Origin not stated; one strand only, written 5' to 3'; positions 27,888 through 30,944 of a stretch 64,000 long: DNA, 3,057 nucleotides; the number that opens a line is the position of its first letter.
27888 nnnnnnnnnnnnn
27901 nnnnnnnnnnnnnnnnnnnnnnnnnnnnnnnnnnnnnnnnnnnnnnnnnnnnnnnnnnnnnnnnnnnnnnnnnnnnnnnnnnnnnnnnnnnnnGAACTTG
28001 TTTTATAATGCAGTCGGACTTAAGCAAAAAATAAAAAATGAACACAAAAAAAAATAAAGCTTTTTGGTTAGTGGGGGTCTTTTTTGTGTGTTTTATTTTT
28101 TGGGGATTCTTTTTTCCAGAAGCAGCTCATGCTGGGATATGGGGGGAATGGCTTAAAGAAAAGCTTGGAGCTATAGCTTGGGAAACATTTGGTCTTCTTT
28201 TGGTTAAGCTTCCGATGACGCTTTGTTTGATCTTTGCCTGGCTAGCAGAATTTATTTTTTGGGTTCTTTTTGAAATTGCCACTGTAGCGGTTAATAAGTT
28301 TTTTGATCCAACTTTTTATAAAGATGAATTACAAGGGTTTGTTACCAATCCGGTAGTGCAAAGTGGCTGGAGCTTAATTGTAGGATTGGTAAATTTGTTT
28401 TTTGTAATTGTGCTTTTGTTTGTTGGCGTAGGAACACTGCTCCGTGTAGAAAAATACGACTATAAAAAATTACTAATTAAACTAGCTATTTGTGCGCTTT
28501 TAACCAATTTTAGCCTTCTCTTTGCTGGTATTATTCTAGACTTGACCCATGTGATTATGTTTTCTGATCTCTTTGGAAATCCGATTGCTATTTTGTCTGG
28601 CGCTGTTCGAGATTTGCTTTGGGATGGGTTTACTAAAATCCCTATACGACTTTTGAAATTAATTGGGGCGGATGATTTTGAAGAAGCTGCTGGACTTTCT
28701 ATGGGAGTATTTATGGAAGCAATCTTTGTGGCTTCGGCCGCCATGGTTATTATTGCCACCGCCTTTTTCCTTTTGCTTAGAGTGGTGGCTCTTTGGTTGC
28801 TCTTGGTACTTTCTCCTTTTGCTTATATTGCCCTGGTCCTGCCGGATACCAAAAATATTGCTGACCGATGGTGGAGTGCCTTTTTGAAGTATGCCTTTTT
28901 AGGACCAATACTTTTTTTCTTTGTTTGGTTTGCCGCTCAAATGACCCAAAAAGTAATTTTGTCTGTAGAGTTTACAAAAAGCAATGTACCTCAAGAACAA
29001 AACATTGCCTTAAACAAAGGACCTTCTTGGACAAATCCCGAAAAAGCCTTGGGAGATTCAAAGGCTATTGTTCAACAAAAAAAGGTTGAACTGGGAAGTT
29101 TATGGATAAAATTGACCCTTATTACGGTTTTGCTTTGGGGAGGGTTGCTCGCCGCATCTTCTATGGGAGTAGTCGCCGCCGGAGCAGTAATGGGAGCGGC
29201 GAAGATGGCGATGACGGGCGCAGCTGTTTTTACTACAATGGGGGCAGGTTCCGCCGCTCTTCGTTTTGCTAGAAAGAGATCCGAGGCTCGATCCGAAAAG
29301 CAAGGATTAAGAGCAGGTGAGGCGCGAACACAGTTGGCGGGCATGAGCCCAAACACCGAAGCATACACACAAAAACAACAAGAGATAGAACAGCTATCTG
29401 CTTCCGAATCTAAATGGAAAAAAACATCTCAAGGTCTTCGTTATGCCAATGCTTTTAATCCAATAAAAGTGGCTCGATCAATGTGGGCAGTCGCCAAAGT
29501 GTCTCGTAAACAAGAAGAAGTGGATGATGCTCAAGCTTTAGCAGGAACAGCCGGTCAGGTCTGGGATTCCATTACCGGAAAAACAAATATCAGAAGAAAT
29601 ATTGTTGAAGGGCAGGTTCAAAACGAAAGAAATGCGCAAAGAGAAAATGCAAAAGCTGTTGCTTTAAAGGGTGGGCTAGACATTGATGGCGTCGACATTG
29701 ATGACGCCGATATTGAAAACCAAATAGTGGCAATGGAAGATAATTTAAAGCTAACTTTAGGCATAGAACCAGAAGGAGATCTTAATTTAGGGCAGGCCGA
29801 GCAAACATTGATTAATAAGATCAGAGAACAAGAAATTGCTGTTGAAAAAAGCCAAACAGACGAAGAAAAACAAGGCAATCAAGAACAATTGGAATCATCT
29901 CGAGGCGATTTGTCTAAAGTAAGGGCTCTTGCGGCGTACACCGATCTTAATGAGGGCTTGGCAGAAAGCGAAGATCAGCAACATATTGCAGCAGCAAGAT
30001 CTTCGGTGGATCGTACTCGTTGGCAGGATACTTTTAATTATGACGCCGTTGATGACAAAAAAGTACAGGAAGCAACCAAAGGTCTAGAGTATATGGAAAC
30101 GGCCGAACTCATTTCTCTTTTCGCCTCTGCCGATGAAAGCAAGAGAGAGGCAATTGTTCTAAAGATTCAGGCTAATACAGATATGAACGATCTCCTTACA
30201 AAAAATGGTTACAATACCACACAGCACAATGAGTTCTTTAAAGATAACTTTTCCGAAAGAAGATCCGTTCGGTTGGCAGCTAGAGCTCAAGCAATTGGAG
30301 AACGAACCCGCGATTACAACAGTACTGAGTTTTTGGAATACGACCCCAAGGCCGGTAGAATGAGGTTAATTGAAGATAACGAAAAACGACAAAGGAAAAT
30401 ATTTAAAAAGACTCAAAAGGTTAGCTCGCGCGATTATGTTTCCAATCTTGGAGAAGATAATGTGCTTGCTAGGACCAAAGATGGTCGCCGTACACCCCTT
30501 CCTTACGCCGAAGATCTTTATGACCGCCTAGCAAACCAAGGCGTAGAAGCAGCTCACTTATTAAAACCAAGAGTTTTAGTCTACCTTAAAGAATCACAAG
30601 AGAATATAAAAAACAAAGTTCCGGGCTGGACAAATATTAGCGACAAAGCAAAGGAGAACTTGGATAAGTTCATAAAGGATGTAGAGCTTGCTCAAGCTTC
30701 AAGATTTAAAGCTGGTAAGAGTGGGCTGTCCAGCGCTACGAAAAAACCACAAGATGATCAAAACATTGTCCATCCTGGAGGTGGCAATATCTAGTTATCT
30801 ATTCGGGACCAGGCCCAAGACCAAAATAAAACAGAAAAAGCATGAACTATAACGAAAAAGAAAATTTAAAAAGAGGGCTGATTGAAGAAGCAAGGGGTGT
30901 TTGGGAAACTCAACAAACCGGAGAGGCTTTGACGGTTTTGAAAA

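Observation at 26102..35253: Type IV secretion-like membrane cluster (VirB6-like giant, PrgI/VirB3-like, VirB4 ATPase, pilin-like) with no relaxase or coupling protein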

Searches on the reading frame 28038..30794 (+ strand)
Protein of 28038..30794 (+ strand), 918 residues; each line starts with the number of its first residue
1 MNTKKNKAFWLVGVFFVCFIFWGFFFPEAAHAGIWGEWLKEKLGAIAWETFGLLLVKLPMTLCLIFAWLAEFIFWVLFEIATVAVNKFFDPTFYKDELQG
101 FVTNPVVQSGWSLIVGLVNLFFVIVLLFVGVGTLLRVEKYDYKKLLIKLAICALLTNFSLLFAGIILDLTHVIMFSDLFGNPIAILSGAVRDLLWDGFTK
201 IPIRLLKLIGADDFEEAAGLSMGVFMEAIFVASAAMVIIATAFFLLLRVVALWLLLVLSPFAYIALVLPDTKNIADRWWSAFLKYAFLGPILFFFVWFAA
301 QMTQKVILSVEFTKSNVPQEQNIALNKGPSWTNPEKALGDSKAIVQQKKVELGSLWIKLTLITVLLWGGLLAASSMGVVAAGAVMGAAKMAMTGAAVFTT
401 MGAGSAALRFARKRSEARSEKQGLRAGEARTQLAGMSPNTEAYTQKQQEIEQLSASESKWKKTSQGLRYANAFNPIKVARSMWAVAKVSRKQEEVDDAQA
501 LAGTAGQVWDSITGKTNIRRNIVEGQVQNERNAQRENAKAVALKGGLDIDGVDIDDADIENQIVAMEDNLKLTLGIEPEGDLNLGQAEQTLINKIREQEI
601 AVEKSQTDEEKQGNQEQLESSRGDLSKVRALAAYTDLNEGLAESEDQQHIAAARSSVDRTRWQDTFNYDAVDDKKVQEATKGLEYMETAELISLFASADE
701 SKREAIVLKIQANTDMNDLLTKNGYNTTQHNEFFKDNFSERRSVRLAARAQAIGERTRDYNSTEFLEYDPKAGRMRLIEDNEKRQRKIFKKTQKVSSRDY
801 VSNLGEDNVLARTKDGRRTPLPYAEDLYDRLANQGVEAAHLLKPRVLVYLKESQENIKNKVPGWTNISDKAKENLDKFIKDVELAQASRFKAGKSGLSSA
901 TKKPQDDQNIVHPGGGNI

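Call 4: search_protein_families(library=pfam, proteins=[window:28038-30794:+], max_evalue=0.1)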
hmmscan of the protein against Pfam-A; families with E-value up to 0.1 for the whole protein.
window:28038-30794:+ (918 aa): 2 families
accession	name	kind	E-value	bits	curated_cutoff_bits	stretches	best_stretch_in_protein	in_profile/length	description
PF04610.19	TrbL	-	4.6e-05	23.7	25.9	1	214-313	87-190/215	TrbL/VirB6 plasmid conjugal transfer protein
PF14989.11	CCDC32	-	0.021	15.2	27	1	724-806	15-90/150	Coiled-coil domain containing 32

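Call 10: search_protein_families(library=ncbifam, proteins=[window:28038-30794:+], max_evalue=0.1)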
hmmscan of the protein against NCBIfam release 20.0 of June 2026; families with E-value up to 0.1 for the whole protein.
window:28038-30794:+ (918 aa): 0 families

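Call 31: search_solved_structures(query=window:28038-30794:+, max_evalue=1)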
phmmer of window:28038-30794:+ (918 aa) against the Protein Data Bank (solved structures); distinct sequences matched with E-value up to 1: 0.

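Call 37: find_homologous_proteins(query=window:28038-30794:+, max_evalue=0.001)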
Query window:28038-30794:+ (918 aa): 17 proteins with E <= 0.001 among 8000 candidates.
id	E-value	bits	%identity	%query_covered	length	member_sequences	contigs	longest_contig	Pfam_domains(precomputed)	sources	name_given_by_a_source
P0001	1.0e-92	330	31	91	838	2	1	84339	PF19597.5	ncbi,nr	ncbi:MAG: hypothetical protein U9Q72_01810 [Patescibacteria group bacterium]|nr:hypothetical protein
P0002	1.1e-89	320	28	94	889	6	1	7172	PF04610.20,PF19597.5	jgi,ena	-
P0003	6.1e-86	308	31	95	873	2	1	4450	PF19597.5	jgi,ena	-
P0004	2.9e-84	302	30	86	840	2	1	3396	PF19597.5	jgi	-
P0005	6.5e-82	294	30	87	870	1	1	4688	PF19597.5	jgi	-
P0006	1.2e-78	284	30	96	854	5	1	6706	PF04610.20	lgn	-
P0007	1.6e-67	247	26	95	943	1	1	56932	-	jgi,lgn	jgi:hypothetical protein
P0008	1.1e-23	102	30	34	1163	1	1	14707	-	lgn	-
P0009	1.9e-22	98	31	35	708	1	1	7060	-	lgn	-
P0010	5.7e-17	79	32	33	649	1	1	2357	-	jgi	jgi:hypothetical protein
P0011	2.5e-14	71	31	21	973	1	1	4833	-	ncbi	-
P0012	6.6e-14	69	27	36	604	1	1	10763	-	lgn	-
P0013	7.6e-13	66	32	21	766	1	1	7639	-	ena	-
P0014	4.7e-12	63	25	38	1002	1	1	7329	-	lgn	-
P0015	3.1e-11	60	28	31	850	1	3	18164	PF04610.20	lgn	-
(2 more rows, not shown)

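Call 58: predict_structure(alignment_id=A1)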
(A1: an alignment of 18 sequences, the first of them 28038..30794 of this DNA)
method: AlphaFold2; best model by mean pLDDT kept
length: 918 residues; sequences in the alignment: 18
mean_pLDDT: 66.0   pTM: 0.38
mean pLDDT of the five models: 66.0, 65.4, 60.4, 56.8, 56.3
residues with pLDDT >= 90: 40; 70-90: 470; 50-70: 171; < 50: 237
segments of 3 or more residues with pLDDT < 50: 1-3, 16-18, 20-36, 310-352, 391-522, 548-554, 662-667, 896-918
pLDDT, mean of each block of 10 residues (from residue 1): 50 53 39 47 57 68 80 86 81 77 84 91 88 75 84 87 83 74 82 77 75 69 78 85 86 90 85 86 87 84 70 34 33 32 36 64 80 70 55 37 36 37 31 29 37 33 29 30 35 37 38 41 57 66 54 52 73 75 78 84 80 85 80 65 57 58 48 74 72 77 80 62 58 78 79 74 69 70 80 79 80 79 88 84 86 91 87 92 83 51 36 31
secondary structure, 60 per line:
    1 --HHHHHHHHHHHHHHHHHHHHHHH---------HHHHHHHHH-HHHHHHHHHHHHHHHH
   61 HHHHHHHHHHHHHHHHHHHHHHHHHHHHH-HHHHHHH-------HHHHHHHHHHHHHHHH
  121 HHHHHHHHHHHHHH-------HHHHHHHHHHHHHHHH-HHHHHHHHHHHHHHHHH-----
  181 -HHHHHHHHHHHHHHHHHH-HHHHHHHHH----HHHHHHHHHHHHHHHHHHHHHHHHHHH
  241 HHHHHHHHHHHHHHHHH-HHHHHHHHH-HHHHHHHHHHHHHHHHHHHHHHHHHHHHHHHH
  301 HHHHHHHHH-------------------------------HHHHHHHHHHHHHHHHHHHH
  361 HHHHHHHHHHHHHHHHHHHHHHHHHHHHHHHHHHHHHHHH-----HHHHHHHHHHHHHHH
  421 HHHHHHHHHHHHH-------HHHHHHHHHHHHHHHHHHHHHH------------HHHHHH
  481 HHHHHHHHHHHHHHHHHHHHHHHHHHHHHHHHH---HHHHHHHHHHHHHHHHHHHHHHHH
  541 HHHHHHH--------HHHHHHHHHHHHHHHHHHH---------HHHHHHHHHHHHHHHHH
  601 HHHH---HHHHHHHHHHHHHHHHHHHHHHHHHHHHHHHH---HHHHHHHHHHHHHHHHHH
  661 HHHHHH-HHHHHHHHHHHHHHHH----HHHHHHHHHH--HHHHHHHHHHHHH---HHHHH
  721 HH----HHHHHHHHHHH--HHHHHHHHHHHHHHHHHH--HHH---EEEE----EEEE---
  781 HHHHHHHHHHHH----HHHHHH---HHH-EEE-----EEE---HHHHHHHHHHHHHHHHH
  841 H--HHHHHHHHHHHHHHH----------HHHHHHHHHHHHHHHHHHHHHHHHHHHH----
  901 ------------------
elements in order (helices of 4 or more, strands of 3 or more residues): H3-25 H35-43 H45-89 H91-97 H105-134 H142-157 H159-175 H182-199 H201-209 H214-257 H259-267 H269-309 H341-400 H406-433 H441-462 H475-513 H517-547 H556-574 H584-604 H608-639 H643-666 H668-683 H688-697 H700-712 H716-722 H727-737 H740-757 E766-769 E774-777 H781-792 H797-802 E810-812 E818-820 H824-841 H844-858 H869-896

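Call 61: fold_search(model_id=the predicted structure, library=pdb)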
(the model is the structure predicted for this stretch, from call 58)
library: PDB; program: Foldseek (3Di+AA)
matches with E <= 10: 78; with E <= 0.001: 0
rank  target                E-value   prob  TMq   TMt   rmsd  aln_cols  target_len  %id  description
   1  8rt9_F                1.2e-02  1.00  0.15  0.41  10.9       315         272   16  Stalk complex full-length structure (TrwJ/VirB5-TrwI/VirB6) from the fully-assembled R388 type IV secretion system det (released 2024-06-19)
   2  8rtd_L                1.5e-02  1.00  0.18  0.49   9.1       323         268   16  Stalk-Arches-IMC structure from the fully-assembled R388 type IV secretion system determined by cryo-EM. (released 2024-06-19)
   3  7o3v_F                3.9e-02  1.00  0.21  0.58   7.7       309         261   15  Stalk complex structure (TrwJ/VirB5-TrwI/VirB6) from the fully-assembled R388 type IV secretion system determined by c (released 2022-06-22)
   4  7o3v_J                4.6e-02  1.00  0.18  0.47   9.2       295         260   14  Stalk complex structure (TrwJ/VirB5-TrwI/VirB6) from the fully-assembled R388 type IV secretion system determined by c (released 2022-06-22)
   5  7o3v_G                6.9e-02  0.99  0.15  0.41  11.4       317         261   14  Stalk complex structure (TrwJ/VirB5-TrwI/VirB6) from the fully-assembled R388 type IV secretion system determined by c (released 2022-06-22)
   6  8rtd_H                4.7e-01  0.96  0.16  0.52  11.3       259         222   14  Stalk-Arches-IMC structure from the fully-assembled R388 type IV secretion system determined by cryo-EM. (released 2024-06-19)
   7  8rtd_I                6.6e-01  0.89  0.15  0.48  11.9       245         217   18  Stalk-Arches-IMC structure from the fully-assembled R388 type IV secretion system determined by cryo-EM. (released 2024-06-19)
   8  8u7s_A                8.8e-01  0.05  0.07  0.07  34.7       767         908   11  SLC9C1 at pH 6 in presence of Na+ (released 2025-03-26)
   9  9ngy_FP1              1.0e+00  0.30  0.13  0.13  35.7       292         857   11  In situ cryo-EM structure of protochannel (DotA-IcmX) of the Legionella Dot/Icm T4SS machine (released 2025-09-17)
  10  5fvm_A                1.3e+00  0.06  0.09  0.05  41.6       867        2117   10  Cryo electron microscopy of a complex of Tor and Lst8 (released 2016-04-20)
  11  7k5b_A                1.5e+00  0.04  0.08  0.03  47.2       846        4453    9  Structure of outer-arm dynein bound to microtubule doublet in microtubule binding state 2 (MTBS-2) (released 2021-09-29)
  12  8q72_A                1.6e+00  0.06  0.06  0.07  33.6       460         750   12  E. coli plasmid-borne JetABCD(E248A) core in a cleavage-competent state (released 2024-01-31)
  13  9j0a_D                2.0e+00  0.04  0.09  0.09  31.1       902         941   11  Complex structure of ANKRD11/STAG2/RAD21 (released 2025-03-19)
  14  7unh_A                2.2e+00  0.09  0.08  0.23  25.2       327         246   12  De novo designed chlorophyll dimer protein in apo state, SP2 (released 2023-04-19)
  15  9hpn_A                2.6e+00  0.05  0.07  0.11  32.7       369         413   11  Corynebacterium glutamicum PS2 S-layer (released 2025-01-29)
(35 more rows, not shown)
